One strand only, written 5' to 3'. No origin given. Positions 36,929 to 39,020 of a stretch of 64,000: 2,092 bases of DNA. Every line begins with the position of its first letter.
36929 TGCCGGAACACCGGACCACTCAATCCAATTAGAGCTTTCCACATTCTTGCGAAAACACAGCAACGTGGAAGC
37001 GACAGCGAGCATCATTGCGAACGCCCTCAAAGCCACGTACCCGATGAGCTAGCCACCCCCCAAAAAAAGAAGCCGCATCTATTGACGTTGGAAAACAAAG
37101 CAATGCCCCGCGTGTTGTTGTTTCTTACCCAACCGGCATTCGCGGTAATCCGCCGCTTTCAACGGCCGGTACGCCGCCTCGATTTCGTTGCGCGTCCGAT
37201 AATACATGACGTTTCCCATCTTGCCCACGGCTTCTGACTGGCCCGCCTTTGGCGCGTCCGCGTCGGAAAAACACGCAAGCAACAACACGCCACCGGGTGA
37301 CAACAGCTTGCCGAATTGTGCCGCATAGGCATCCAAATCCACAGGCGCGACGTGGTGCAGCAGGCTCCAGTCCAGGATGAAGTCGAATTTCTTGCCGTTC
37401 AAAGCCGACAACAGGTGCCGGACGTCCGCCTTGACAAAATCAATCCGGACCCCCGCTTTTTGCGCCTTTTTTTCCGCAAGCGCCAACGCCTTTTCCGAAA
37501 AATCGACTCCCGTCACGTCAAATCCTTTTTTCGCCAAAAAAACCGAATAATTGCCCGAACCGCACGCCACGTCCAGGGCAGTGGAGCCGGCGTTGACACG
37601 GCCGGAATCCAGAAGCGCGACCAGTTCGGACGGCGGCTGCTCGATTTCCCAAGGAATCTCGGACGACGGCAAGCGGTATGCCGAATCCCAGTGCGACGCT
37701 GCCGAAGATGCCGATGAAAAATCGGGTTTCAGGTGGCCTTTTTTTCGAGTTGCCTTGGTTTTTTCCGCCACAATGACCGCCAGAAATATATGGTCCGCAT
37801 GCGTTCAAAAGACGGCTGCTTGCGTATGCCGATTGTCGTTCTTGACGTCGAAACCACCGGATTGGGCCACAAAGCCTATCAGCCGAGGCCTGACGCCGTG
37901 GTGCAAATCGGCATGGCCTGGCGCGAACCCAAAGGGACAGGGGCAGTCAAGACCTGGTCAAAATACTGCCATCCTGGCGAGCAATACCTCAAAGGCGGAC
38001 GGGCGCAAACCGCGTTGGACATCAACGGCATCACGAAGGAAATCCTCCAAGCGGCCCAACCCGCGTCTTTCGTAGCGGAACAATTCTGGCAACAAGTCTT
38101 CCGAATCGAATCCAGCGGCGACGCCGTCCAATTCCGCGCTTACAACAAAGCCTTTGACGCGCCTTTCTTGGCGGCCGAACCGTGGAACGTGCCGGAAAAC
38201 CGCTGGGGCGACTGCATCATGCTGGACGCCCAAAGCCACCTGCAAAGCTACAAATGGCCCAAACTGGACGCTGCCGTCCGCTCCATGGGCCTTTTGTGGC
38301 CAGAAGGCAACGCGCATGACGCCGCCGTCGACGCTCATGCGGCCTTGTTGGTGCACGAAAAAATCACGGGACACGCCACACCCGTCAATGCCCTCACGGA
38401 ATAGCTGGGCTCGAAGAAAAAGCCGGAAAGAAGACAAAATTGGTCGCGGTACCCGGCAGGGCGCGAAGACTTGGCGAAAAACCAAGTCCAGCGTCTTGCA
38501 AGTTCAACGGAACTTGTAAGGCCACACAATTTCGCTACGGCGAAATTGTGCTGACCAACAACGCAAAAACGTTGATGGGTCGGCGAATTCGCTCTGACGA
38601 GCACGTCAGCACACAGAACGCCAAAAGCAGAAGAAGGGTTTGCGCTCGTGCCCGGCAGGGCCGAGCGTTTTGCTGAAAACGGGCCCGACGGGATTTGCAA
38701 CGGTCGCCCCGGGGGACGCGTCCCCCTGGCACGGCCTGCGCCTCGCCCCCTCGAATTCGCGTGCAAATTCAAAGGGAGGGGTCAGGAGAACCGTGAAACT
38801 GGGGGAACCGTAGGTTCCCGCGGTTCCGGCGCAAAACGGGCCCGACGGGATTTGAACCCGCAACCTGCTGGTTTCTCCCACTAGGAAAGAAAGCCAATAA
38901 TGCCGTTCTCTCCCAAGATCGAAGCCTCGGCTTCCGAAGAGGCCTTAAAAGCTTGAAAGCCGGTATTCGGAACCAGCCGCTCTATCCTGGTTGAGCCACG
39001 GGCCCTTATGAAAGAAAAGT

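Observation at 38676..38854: tRNA-Arg is followed by a 135-nt inverted-repeat insert bounded by a 22-nt duplicate of the tRNA 3' end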

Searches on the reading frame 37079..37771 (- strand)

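Call 17: search_protein_families(library=pfam, proteins=[window:37079-37771:-])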
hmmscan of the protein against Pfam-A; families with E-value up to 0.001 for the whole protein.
window:37079-37771:- (230 aa): 12 families
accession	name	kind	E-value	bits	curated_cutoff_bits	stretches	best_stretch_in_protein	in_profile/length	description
PF13649.12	Methyltransf_25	-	7.9e-22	78.2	27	1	66-161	2-97/97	Methyltransferase domain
PF08241.18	Methyltransf_11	-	2.3e-18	67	21.2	1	66-164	1-94/95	Methyltransferase domain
PF13847.12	Methyltransf_31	-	6.9e-18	65.2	27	1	61-174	3-119/145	Methyltransferase domain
PF08242.18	Methyltransf_12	-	1.1e-16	61.7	30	1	66-163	1-98/98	Methyltransferase domain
PF13489.12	Methyltransf_23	-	3.6e-14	53.3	27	1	59-175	20-127/164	Methyltransferase domain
PF05724.17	TPMT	-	1.1e-12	48.6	26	1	26-186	4-174/218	Thiopurine S-methyltransferase (TPMT)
PF03848.20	TehB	-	5.1e-10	39.5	20.4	1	58-175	27-143/193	Tellurite resistance protein TehB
PF02353.26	CMAS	-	1.8e-09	37.7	27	1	53-172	54-171/273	Mycolic acid cyclopropane synthetase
PF01209.24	Ubie_methyltran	-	4.1e-08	33.3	20.1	1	59-169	45-155/233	ubiE/COQ5 methyltransferase family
PF05175.20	MTS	-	2.3e-07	31.1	23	1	60-140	30-110/170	Methyltransferase small domain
PF09445.16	Methyltransf_15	-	3.7e-05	23.8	22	1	64-131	3-74/165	RNA cap guanine-N2 methyltransferase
PF07021.18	MetW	-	0.00029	21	21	1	59-133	11-80/193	Methionine biosynthesis protein MetW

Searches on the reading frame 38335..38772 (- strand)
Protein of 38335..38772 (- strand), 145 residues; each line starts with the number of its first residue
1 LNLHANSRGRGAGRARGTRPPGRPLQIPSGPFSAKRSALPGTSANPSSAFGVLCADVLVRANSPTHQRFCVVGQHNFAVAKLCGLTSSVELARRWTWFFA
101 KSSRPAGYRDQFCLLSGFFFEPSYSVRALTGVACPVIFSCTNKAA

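Call 88: search_protein_families(library=pfam, proteins=[window:38335-38772:-], max_evalue=0.01)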
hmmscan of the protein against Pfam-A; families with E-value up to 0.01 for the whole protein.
window:38335-38772:- (145 aa): 0 families

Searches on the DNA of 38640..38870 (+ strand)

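Call 59: search_rna_families(source=window, start=38640, end=38870, threshold=evalue, max_evalue=10)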
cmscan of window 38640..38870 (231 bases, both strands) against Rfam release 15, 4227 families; matches with E-value up to 10: 6.
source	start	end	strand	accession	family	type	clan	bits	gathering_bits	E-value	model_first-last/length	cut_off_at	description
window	38837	38870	-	RF00005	tRNA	Gene; tRNA;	CL00001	20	29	0.064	39-71/71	5'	tRNA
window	38838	38870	-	RF01684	mascRNA-menRNA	Gene;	-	14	42.5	2.9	25-56/56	5'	MALAT1-associated small cytoplasmic RNA/MEN beta RNA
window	38650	38709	-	RF00362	Pospi_RY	Cis-reg;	-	13.9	40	6.4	1-79/79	no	Pospiviroid RY motif stem loop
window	38707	38816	-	RF02146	MEG8_2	Gene; lncRNA;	-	13.8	45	5.9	1-111/111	no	Maternally expressed 8 exon 2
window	38719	38807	+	RF03911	mir-1910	Gene; miRNA;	-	13.3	70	4.3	1-80/80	no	mir-1910 microRNA precursor family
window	38833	38866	-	RF02051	STnc450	Gene; sRNA;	-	11.4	37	8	18-49/57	no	Enterobacterial sRNA STnc450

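Call 95: search_dna_similar(query=window:38676-38860:+, collection=phages, mode=distant, max_evalue=0.001, max_rows=5)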
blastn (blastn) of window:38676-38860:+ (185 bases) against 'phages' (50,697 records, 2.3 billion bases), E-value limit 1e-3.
No match.

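Call 96: search_dna_similar(query=window:38676-38860:+, collection=plasmids, mode=distant, max_evalue=0.001, max_rows=5)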
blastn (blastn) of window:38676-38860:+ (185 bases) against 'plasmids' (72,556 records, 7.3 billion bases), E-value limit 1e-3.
No match.

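Call 105: build_rna_model(alignment_id=A6, structure=none)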
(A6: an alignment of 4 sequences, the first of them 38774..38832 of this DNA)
Model R2 built from alignment A6 (4 sequences, 64 columns); structure: none (sequence only).
model positions 57; base pairs 0; branch points 0; effective number of sequences 4; information 0.834 bits per position. No base pairs: searches with it score sequence only.

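Call 106: search_with_rna_model(model_id=R2, sources=[window, L043, L056, L073, L082, L058, L061, L066, L071, L084, L093, L094, L146, L108, L118, L122, L119, L110, L111, L114, L147, L144, L112, L142, L126, L127, L125, L137, L139, L129, L138, L115, L109, L140, L143, L132, L121, L131, L148, L149, L152, L153, L155, L156, L158, L160], filters=default, max_evalue=0.01)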
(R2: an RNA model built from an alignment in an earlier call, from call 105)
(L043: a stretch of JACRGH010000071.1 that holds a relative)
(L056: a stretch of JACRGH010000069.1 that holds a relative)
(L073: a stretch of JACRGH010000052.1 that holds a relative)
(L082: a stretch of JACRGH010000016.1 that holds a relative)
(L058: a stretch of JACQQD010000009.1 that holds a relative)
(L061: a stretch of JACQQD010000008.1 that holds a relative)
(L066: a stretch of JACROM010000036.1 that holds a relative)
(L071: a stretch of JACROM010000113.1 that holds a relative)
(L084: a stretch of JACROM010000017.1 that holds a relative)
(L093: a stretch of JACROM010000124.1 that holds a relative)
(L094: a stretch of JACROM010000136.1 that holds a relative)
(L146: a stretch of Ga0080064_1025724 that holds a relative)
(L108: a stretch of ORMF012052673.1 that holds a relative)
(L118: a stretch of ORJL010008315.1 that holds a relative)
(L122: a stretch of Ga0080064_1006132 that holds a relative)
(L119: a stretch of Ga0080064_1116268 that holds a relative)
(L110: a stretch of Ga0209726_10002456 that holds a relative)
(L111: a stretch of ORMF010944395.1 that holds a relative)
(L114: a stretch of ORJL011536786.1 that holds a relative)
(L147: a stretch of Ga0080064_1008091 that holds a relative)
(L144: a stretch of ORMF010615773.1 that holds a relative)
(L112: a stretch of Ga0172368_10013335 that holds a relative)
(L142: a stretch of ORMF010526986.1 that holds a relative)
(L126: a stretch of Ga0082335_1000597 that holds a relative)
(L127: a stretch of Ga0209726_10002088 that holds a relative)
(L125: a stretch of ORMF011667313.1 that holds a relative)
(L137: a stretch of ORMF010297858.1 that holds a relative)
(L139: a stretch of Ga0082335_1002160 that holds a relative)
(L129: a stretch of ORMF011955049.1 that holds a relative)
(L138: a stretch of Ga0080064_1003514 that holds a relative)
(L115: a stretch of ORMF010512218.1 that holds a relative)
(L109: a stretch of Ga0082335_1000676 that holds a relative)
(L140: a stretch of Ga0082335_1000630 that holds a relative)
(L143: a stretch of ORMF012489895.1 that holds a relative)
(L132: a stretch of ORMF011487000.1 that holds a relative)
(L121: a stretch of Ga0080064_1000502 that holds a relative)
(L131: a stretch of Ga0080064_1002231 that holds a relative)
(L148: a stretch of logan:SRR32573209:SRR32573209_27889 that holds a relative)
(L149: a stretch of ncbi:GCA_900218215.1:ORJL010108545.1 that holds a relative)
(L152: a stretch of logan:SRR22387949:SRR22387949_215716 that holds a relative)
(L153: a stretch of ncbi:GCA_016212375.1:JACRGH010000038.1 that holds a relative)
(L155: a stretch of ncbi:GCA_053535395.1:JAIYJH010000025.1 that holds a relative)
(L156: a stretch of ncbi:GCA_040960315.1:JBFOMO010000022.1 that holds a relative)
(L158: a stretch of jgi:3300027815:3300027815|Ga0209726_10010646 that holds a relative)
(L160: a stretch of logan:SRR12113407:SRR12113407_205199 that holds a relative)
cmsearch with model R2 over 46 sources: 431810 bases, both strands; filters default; matches with E-value up to 0.01: 4.
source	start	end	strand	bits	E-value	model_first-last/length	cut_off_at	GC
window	38774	38829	-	58.3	2.6e-16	1-56/57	-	0.66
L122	1300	1355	+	51.7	3.2e-14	1-56/57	-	0.71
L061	647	703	+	50.5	7.3e-14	1-57/57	-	0.65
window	49631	49666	+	31.1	9.3e-08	1-35/57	-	0.67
